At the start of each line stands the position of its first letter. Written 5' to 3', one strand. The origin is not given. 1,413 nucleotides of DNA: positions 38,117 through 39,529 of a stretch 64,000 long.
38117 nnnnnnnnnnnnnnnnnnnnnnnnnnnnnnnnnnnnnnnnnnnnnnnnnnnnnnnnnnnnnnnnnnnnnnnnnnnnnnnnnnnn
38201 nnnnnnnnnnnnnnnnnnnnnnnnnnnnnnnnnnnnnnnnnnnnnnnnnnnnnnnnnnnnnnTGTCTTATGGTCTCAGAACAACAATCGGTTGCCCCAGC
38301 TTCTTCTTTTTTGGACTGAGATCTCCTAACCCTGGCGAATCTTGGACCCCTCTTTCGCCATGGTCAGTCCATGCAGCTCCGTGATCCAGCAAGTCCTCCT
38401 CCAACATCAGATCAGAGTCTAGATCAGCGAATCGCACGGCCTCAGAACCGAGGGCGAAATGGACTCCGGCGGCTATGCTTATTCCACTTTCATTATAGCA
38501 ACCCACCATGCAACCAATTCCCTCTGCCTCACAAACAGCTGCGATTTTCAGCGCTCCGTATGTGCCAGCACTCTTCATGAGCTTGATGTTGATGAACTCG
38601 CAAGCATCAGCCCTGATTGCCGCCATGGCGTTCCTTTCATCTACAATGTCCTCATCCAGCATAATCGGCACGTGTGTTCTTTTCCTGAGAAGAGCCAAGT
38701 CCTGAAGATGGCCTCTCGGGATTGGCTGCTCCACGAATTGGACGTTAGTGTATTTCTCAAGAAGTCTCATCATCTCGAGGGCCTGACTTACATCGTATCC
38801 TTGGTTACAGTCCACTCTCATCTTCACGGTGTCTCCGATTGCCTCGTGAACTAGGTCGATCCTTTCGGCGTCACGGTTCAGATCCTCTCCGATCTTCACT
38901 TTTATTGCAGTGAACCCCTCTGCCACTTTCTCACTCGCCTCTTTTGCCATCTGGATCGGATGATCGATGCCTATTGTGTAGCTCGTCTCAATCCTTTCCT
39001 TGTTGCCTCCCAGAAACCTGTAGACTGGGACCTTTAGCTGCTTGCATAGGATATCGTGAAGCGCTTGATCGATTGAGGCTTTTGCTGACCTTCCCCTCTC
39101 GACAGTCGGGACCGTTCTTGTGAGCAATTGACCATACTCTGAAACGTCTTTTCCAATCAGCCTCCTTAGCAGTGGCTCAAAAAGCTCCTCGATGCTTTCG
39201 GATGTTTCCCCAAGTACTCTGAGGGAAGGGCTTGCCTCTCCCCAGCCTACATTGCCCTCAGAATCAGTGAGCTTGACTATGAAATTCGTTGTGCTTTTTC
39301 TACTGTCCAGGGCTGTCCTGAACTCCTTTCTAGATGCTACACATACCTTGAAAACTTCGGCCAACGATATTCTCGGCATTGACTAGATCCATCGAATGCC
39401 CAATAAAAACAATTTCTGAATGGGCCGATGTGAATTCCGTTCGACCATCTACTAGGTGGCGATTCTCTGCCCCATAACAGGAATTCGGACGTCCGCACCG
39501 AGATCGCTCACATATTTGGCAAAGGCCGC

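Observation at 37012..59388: Candidate archaeal pathway for eating bacterial peptidoglycan stem peptides (YkfC-like peptidase, Ala-Glu epimerase, DAP decarboxylase)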

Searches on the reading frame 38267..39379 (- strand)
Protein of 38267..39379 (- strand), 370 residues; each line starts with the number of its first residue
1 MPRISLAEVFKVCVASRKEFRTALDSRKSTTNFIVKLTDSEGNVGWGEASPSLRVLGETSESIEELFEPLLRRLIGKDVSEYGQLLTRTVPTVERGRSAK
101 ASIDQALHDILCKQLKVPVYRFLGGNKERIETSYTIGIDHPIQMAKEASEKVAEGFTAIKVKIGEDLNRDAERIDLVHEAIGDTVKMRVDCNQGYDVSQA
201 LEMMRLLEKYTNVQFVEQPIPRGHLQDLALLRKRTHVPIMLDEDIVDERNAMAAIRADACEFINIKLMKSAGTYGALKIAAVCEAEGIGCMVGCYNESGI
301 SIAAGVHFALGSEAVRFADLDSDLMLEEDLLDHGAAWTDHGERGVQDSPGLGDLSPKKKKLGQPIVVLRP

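Call 7: search_protein_families(library=pfam, proteins=[window:38267-39379:-])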
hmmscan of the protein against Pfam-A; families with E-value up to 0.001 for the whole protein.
window:38267-39379:- (370 aa): 3 families
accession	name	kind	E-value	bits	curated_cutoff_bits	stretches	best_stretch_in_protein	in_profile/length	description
PF13378.12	MR_MLE_C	-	1.4e-50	172.5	29.4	1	143-352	1-212/219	Enolase C-terminal domain-like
PF02746.21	MR_MLE_N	-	3.4e-13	50.3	22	1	9-124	4-117/117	Mandelate racemase / muconate lactonizing enzyme, N-terminal domain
PF07476.17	MAAL_C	-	0.00076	19.2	27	0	230-316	133-220/249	Methylaspartate ammonia-lyase C-terminus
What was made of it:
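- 38267..39379 (-): Enolase-superfamily (MLE subgroup) dipeptide epimerase, 370 aa, substrate not settled. Pfam MR_MLE_N/C (call 7).
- Checked: Epimerase, 38267-39379(-): MR_MLE_N plus MR_MLE_C (call 7).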

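Call 8: search_protein_families(library=ncbifam, proteins=[window:38267-39379:-])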
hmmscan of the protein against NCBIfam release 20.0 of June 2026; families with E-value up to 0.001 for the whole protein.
window:38267-39379:- (370 aa): 19 families
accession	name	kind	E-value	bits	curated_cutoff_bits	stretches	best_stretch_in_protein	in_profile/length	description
NF041118.1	A_G_epim_Thtga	equivalog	1.6e-73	247.8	500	1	17-329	16-326/341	L-Ala-D/L-Glu epimerase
TIGR02534.1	mucon_cyclo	subfamily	4.2e-49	167.5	334.95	1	21-352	18-354/368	muconate/chloromuconate family cycloisomerase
NF042940.1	racemase_DgcA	equivalog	2.5e-43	148.5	400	1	17-330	11-303/323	N-acetyl-D-Glu racemase DgcA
TIGR01928.1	menC_lowGC_arch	equivalog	8.1e-38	130.2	200.65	1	10-313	1-301/325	o-succinylbenzoate synthase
NF040866.1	AraD_Arch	equivalog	1e-36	126.7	650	1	8-352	6-358/372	arabinonate dehydratase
NF043002.1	HProlDhtase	equivalog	2.5e-34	118.8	500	1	34-367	35-365/366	cis-3-hydroxy-L-proline dehydratase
NF040790.2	glucon_galact_dh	equivalog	2.7e-34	118.6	750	1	25-299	18-303/390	bifunctional D-gluconate/D-galactonate dehydratase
NF010624.0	PRK14017.1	equivalog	2.4e-29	102.6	311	1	33-319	16-310/382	galactonate dehydratase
NF002782.0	PRK02901.1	equivalog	1.3e-25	90.1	288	1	141-330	86-277/328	o-succinylbenzoate synthase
NF011708.0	PRK15129.1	equivalog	2.2e-25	89.3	343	1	18-330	15-308/321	L-Ala-D/L-Glu epimerase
NF047820.1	TalGalacDh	equivalog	1.8e-24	86.3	500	1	70-288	72-299/371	L-talarate/galactarate dehydratase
TIGR01927.1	menC_gam_Gplu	equivalog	2.2e-22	79.7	130.55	1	31-313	22-283/307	o-succinylbenzoate synthase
NF002739.0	PRK02714.1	equivalog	2.2e-18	66.8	259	1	18-256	16-236/320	o-succinylbenzoate synthase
NF043051.1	ManoateDhtManD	equivalog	5.7e-17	61.6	550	2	32-164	16-151/403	D-mannonate dehydratase ManD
NF011654.0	PRK15072.1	subfamily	4.7e-16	58.7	430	2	32-164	16-151/404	D-galactonate dehydratase family protein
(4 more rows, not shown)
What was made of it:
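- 38267..39379 (-): NCBIfam NF041118 scores 248 bits, below the cut-off of 500 (call 8).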

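Call 9: find_encoding_contigs(protein=window:38267-39379:-, flank=10000, max_places=4)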
Protein window:38267-39379:- (370 aa): 11 contigs read that carry it; 4 places shown.
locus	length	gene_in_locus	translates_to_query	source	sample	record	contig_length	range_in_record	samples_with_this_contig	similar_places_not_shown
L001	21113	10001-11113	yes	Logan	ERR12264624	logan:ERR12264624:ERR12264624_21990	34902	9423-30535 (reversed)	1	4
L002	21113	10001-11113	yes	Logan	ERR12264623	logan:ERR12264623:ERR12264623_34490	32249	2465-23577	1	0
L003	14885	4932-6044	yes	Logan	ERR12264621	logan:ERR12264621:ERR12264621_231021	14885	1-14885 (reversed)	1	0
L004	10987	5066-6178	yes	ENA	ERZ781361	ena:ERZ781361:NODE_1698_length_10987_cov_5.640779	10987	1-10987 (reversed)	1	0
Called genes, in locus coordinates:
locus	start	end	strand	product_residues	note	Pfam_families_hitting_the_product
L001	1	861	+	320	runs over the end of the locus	PF01933:CofD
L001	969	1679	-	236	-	PF01694:Rhomboid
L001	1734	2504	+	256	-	PF01975:SurE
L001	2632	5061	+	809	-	PF00133:tRNA-synt_1, PF09334:tRNA-synt_1g, PF08264:Anticodon_1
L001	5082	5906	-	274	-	PF01738:DLH (weak), PF02129:Peptidase_S15, PF12146:Hydrolase_4, PF20434:BD-FAE (weak), PF00561:Abhydrolase_1, PF12697:Abhydrolase_6 (weak), PF00326:Peptidase_S9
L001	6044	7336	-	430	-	PF04894:Nre_N, PF04895:Nre_C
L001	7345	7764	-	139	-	PF00011:HSP20, PF17886:ArsA_HSP20 (weak)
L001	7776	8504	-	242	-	PF09754:PAC2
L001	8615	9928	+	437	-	PF00753:Lactamase_B (weak), PF12706:Lactamase_B_2, PF07521:RMMBL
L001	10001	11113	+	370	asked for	PF02746:MR_MLE_N, PF13378:MR_MLE_C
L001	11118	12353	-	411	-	PF00278:Orn_DAP_Arg_deC, PF02784:Orn_Arg_deC_N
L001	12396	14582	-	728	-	PF00136:DNA_pol_B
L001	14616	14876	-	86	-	PF26485:DUF8156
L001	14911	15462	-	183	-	-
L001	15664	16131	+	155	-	PF01894:YjbQ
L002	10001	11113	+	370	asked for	PF02746:MR_MLE_N, PF13378:MR_MLE_C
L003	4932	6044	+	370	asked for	PF02746:MR_MLE_N, PF13378:MR_MLE_C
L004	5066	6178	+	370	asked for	PF02746:MR_MLE_N, PF13378:MR_MLE_C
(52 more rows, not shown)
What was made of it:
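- Checked: lysA probably starts at ATG 37027 (call 9).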

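Call 24: find_homologous_proteins(query=window:38267-39379:-)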
Query window:38267-39379:- (370 aa): 291 proteins with E <= 0.001 among 5530 candidates; the best 120 are listed.
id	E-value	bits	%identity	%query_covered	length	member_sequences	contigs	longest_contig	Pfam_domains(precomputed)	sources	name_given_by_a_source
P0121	4.6e-242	820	100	100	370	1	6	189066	PF13378.13,PF02746.22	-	-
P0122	4.7e-207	705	85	100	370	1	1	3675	PF13378.13,PF02746.22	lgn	-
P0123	1.9e-91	325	46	100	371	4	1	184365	PF13378.13,PF02746.22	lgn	-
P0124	4.7e-89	317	44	100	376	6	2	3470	PF13378.13,PF02746.22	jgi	-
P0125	3.6e-86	308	42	99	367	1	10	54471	PF07476.18,PF13378.13,PF02746.22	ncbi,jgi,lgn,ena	-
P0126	1.2e-84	303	42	99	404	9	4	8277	PF07476.18,PF13378.13,PF02746.22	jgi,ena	-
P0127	1.6e-84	302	43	95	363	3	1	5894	PF13378.13,PF02746.22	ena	-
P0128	6.4e-84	300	43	95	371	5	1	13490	PF07476.18,PF13378.13,PF02746.22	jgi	-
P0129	2.0e-82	295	41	100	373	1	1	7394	PF13378.13,PF02746.22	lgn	-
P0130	2.0e-81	292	43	97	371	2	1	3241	PF13378.13,PF02746.22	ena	-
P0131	3.0e-81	292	42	99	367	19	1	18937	PF07476.18,PF13378.13,PF02746.22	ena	-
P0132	6.5e-81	291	42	99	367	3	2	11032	PF07476.18,PF13378.13,PF02746.22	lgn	-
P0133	8.3e-81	290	42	97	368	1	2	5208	PF07476.18,PF13378.13,PF02746.22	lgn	-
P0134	2.0e-80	289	42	99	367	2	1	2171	PF07476.18,PF13378.13,PF02746.22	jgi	jgi:o-succinylbenzoate synthase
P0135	2.0e-80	289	42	97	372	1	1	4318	PF13378.13,PF02746.22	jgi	jgi:L-alanine-DL-glutamate epimerase-like enolase superfamily enzyme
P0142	2.5e-78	282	41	98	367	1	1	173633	PF13378.13,PF02746.22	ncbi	ncbi:MAG: dipeptide epimerase [Candidatus Bathyarchaeia archaeon]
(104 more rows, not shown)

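Call 25: find_encoding_contigs(protein=P0123, flank=8000, max_places=2)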
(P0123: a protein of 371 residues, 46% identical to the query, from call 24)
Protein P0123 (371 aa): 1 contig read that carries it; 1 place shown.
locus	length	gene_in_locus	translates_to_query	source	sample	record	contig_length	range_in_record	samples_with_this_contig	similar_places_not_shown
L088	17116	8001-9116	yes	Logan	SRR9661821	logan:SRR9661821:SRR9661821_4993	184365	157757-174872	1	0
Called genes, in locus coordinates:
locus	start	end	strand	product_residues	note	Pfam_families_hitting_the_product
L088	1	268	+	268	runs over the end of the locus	PF01975:SurE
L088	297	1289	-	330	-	PF01368:DHH (weak), PF02272:DHHA1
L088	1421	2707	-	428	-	PF12706:Lactamase_B_2 (weak)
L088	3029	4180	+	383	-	PF04894:Nre_N, PF04895:Nre_C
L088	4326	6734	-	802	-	PF00133:tRNA-synt_1, PF09334:tRNA-synt_1g, PF08264:Anticodon_1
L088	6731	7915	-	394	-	-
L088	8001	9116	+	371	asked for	PF02746:MR_MLE_N, PF13378:MR_MLE_C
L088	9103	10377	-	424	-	PF00278:Orn_DAP_Arg_deC, PF01168:Ala_racemase_N (weak), PF02784:Orn_Arg_deC_N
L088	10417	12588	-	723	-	PF00136:DNA_pol_B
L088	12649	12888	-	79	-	PF26485:DUF8156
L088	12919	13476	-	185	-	-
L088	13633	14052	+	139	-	PF01894:YjbQ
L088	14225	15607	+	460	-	PF01946:Thi4 (faint), PF00890:FAD_binding_2 (weak), PF12831:FAD_oxidored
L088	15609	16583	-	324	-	PF01869:BcrAD_BadFG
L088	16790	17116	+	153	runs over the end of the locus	PF03266:NTPase_1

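Call 26: find_encoding_contigs(protein=P0142, flank=8000, max_places=2)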
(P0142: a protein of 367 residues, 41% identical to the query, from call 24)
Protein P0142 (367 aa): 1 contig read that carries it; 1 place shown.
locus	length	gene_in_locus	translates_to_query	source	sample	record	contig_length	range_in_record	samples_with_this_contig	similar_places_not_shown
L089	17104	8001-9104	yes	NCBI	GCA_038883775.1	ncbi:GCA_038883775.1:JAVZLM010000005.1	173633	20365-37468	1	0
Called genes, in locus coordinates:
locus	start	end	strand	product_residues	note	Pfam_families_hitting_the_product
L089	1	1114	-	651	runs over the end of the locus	PF00009:GTP_EFTU, PF01926:MMR_HSR1, PF02421:FeoB_N, PF17910:FeoB_Cyto, PF07670:Gate, PF07664:FeoB_C, PF07670:Gate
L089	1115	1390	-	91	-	PF04023:FeoA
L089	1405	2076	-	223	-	PF01325:Fe_dep_repress, PF01047:MarR (weak), PF02742:Fe_dep_repr_C, PF04023:FeoA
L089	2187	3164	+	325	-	PF00753:Lactamase_B, PF23023:Anti-Pycsar_Apyc1 (weak), PF12706:Lactamase_B_2 (weak)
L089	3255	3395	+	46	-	PF23477:zf_Tbcl_2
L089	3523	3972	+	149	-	PF24038:DUF7347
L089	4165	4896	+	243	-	PF00005:ABC_tran, PF13304:AAA_21 (weak)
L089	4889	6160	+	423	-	PF12679:ABC2_membrane_2, PF12698:ABC2_membrane_3, PF01061:ABC2_membrane, PF12730:ABC2_membrane_4 (weak)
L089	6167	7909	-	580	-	-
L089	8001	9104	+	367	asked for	PF02746:MR_MLE_N, PF13378:MR_MLE_C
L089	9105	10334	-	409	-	PF12832:MFS_1_like, PF00083:Sugar_tr, PF07690:MFS_1, PF05977:MFS_3, PF03209:PUCC, PF00083:Sugar_tr, PF07690:MFS_1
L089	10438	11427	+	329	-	PF03320:FBPase_glpX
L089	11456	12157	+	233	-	PF01177:Asp_Glu_race, PF17645:Amdase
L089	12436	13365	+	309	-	-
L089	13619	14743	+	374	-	PF07431:DUF1512, PF23542:DUF1512_C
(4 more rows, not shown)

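Call 28: search_solved_structures(query=window:38267-39379:-, show_alignments=3)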
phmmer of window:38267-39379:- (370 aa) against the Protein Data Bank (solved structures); distinct sequences matched with E-value up to 0.001: 171 (the best 60 are shown).
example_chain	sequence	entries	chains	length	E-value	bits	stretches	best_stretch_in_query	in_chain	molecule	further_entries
1jpm_A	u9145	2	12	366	1.2e-64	222.1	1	7-354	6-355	L-Ala-D/L-Glu Epimerase | similar to chloromuconate cycloisomerase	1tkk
3q45_A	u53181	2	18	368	4.2e-58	200.6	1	5-353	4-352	Mandelate racemase/muconate lactonizing enzyme family; possible chloromuconate cycloisomer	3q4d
3jva_A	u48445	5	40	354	1.1e-55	192.6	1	16-330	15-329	Dipeptide Epimerase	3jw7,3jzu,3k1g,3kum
3rit_A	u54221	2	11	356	7.3e-55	189.9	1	18-356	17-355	Dipeptide epimerase | Putative chloromuconate cycloisomerase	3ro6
2zad_A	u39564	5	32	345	2.1e-51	178.6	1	28-331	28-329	Muconate cycloisomerase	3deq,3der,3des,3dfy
2p88_A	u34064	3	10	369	5e-50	174.1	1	7-330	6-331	Mandelate racemase/muconate lactonizing enzyme family protein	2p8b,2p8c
3r0k_A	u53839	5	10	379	6.2e-50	173.7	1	14-330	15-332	Enzyme of enolase superfamily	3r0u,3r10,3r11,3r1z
3iji_A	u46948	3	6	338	5.9e-41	144.2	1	17-353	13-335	Muconate cycloisomerase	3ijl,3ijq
3i4k_A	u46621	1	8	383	1.1e-37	133.5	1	36-352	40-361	Muconate lactonizing enzyme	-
3ik4_A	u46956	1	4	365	2.3e-37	132.4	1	19-338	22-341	Mandelate racemase/muconate lactonizing protein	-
2qde_A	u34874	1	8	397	1.9e-36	129.4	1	32-313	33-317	Mandelate racemase/muconate lactonizing enzyme family protein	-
3s5s_A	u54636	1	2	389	2e-36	129.3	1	18-335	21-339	Mandelate racemase/muconate lactonizing enzyme family protein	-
3u9i_A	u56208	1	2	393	3.2e-34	122.1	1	18-340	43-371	Mandelate racemase/muconate lactonizing enzyme, C-terminal domain protein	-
3ct2_A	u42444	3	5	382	6.8e-33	117.7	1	15-352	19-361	Muconate cycloisomerase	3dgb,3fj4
3my9_A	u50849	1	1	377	1.5e-32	116.6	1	29-353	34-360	Muconate cycloisomerase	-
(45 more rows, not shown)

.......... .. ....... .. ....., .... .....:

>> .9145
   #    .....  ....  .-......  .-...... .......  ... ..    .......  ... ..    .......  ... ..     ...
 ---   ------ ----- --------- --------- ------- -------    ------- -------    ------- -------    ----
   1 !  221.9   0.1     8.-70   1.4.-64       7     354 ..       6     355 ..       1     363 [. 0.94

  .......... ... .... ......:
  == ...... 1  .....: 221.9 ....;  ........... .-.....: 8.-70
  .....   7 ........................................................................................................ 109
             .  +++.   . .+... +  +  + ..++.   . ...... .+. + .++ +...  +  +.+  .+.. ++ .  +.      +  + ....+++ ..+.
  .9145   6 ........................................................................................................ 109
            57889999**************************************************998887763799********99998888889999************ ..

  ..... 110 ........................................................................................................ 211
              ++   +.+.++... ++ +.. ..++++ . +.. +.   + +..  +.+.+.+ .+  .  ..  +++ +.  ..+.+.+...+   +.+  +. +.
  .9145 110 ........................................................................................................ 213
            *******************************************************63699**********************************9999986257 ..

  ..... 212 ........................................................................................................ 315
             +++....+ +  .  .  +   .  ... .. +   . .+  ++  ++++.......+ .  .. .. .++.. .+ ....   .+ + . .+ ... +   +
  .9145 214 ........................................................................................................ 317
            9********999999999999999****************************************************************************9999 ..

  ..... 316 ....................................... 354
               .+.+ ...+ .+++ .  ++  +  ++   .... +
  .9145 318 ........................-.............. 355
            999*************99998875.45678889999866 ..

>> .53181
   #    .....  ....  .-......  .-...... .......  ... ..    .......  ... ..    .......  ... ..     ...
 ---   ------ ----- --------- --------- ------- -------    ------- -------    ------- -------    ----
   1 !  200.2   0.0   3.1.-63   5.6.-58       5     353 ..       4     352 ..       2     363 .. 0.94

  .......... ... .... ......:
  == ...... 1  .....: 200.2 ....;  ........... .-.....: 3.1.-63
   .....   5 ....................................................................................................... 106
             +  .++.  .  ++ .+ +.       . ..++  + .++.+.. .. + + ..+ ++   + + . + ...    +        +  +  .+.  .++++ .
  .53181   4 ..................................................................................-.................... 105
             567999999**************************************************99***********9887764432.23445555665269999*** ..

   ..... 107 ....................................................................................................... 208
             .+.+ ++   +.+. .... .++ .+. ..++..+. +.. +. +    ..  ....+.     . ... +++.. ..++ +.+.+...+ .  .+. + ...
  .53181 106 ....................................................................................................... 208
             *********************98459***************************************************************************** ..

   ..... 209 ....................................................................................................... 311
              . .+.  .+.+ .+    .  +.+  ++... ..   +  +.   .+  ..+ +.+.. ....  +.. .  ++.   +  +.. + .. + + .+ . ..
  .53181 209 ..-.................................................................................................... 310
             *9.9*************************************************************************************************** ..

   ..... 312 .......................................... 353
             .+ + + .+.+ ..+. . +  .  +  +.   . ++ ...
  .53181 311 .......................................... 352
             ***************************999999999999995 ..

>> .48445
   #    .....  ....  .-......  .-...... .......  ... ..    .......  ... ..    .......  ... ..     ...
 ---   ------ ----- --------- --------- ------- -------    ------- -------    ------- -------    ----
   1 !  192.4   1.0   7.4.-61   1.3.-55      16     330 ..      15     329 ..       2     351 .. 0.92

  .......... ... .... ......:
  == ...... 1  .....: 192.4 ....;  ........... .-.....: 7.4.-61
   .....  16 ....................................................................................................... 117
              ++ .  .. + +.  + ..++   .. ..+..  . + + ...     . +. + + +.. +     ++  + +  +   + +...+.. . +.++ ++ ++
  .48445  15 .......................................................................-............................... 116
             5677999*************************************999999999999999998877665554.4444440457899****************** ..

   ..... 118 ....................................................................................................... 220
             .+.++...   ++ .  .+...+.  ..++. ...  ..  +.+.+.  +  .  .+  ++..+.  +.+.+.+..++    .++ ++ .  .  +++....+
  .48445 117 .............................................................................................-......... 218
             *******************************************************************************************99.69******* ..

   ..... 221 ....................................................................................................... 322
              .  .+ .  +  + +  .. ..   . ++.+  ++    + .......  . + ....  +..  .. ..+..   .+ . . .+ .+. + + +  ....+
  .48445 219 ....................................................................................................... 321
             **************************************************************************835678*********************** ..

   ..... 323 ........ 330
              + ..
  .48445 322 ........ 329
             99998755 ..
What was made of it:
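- Checked: The best PDB match is B. subtilis YkfB, 1jpm/1tkk, E 1e-64 (call 28).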
